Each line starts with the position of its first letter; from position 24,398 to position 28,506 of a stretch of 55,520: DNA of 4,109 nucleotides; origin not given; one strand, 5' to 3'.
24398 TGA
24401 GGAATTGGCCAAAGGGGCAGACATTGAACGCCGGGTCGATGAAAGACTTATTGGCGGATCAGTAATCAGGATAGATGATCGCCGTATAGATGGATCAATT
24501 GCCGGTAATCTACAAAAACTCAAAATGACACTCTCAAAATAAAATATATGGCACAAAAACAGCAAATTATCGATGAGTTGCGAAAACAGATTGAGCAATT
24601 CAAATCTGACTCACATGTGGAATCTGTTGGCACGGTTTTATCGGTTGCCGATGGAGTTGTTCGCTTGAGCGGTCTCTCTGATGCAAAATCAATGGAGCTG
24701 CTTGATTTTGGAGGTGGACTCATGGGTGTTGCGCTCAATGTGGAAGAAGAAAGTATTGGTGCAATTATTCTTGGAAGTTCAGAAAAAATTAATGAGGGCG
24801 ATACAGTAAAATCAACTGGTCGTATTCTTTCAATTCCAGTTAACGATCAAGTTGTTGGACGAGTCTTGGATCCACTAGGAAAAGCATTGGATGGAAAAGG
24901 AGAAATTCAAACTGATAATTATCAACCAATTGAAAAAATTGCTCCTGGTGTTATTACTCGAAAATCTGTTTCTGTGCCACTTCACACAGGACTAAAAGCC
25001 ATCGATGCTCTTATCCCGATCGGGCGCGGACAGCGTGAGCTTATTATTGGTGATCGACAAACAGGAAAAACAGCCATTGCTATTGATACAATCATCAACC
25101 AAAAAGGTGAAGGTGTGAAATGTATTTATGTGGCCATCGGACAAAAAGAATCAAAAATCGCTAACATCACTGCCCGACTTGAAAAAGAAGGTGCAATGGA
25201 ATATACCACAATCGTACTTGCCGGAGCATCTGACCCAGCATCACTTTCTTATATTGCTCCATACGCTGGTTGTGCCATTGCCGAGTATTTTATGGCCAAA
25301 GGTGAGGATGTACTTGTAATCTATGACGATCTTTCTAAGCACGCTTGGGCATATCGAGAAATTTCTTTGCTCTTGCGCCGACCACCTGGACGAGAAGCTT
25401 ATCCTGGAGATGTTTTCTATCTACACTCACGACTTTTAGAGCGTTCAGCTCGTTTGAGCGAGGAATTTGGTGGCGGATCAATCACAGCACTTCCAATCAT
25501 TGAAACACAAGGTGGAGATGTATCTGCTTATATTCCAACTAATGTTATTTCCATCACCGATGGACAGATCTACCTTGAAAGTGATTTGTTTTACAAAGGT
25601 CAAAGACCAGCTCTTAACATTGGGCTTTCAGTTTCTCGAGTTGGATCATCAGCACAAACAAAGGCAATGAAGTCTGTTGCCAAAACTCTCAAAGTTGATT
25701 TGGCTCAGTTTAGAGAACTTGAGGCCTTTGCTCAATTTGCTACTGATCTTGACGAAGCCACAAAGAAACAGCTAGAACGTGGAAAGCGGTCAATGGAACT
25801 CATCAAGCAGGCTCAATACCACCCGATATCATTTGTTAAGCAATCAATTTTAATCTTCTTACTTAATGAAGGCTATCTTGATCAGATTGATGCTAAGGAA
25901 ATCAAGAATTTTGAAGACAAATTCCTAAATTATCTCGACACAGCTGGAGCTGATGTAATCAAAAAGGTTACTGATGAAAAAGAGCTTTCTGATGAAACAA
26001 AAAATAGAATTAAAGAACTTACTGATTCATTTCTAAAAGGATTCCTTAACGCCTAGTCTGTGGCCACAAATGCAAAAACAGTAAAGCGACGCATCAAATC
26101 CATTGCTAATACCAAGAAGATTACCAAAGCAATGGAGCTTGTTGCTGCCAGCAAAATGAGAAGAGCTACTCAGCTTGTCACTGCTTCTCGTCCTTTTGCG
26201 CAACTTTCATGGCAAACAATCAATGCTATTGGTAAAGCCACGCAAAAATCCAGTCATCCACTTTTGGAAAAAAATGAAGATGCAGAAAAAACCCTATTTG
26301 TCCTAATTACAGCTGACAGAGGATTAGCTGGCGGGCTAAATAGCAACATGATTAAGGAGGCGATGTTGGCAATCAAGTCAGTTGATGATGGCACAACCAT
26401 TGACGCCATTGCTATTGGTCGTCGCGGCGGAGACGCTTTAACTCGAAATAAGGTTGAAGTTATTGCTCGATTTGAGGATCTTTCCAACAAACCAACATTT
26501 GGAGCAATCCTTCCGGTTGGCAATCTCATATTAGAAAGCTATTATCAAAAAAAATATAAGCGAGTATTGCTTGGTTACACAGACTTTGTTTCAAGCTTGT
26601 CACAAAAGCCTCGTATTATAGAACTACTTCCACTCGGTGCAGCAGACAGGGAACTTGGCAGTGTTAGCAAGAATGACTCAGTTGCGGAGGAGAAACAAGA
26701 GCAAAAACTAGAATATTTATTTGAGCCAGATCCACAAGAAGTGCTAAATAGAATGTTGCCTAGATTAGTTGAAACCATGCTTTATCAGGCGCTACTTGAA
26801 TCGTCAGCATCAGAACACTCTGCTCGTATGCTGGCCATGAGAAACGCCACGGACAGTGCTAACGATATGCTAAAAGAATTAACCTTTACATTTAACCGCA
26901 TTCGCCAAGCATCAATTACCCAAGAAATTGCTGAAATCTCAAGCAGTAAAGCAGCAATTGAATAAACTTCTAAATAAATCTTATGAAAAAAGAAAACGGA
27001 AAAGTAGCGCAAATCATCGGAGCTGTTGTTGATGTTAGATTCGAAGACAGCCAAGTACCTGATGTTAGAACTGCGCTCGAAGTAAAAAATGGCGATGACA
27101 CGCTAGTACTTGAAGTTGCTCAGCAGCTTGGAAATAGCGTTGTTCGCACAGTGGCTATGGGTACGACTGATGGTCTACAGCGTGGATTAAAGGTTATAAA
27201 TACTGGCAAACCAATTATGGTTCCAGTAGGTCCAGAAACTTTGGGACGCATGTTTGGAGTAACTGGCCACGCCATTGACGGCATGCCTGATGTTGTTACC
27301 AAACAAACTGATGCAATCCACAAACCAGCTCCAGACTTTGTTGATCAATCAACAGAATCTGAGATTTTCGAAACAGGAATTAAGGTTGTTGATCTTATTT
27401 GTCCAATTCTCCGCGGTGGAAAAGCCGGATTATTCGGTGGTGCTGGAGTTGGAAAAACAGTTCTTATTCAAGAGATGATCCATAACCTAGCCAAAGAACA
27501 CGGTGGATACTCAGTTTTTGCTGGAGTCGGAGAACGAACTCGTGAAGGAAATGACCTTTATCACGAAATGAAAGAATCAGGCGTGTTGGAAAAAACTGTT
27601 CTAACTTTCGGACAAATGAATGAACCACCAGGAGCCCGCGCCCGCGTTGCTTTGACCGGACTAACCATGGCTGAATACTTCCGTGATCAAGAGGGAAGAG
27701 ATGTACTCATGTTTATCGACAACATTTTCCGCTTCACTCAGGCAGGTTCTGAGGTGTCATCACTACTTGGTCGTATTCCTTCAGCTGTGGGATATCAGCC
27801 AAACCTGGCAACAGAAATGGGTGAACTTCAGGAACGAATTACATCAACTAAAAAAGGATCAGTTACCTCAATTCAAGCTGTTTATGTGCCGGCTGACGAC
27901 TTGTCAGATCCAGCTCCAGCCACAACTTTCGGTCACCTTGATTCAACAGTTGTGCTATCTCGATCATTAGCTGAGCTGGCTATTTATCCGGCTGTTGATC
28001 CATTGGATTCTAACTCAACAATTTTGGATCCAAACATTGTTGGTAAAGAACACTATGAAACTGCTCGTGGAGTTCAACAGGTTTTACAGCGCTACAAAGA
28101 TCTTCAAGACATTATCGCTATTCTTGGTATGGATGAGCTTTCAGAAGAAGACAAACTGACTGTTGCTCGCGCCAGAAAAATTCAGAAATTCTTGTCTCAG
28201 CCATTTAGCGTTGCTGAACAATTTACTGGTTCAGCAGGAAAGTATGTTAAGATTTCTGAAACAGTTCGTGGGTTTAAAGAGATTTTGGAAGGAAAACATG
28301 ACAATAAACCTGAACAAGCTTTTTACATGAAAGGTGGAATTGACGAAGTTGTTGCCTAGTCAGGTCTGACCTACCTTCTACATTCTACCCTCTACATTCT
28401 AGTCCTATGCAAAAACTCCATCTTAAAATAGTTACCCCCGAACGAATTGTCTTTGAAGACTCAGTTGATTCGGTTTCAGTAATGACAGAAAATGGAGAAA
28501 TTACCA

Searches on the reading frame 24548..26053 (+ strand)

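Call 68: search_protein_families(library=pfam, proteins=[window:24548-26053:+], max_evalue=0.001)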
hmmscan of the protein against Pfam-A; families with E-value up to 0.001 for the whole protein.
window:24548-26053:+ (502 aa): 4 families
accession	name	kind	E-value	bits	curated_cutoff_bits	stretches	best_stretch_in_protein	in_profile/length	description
PF00006.31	ATP-synt_ab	-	2.3e-83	279.5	29.5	1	148-363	1-213/213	ATP synthase alpha/beta family, nucleotide-binding domain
PF00306.32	ATP-synt_ab_C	-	3.6e-44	150.6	27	1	370-495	1-126/126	ATP synthase alpha/beta chain, C terminal domain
PF02874.29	ATP-synt_ab_N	-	1.6e-14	54.6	20.9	1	24-91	2-69/69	ATP synthase alpha/beta family, beta-barrel domain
PF06745.19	ATPase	-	0.00014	21.8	26.6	1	146-206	2-65/231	KaiC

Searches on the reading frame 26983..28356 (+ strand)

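Call 68: search_protein_families(library=pfam, proteins=[window:26983-28356:+], max_evalue=0.001)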
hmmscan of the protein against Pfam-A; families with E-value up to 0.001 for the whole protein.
window:26983-28356:+ (458 aa): 4 families
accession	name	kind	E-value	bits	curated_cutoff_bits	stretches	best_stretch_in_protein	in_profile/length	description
PF00006.31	ATP-synt_ab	-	3.8e-75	252.6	29.5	1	132-345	1-213/213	ATP synthase alpha/beta family, nucleotide-binding domain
PF22919.1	ATP-synt_VA_C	-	6.2e-18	65.2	24.7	1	350-438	5-96/101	C-terminal domain of V and A type ATP synthase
PF02874.29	ATP-synt_ab_N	-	7.4e-17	62.1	20.9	1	8-75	1-69/69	ATP synthase alpha/beta family, beta-barrel domain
PF01637.24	ATPase_2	-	0.00097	19.4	33.2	0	150-258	25-132/225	ATPase domain predominantly from Archaea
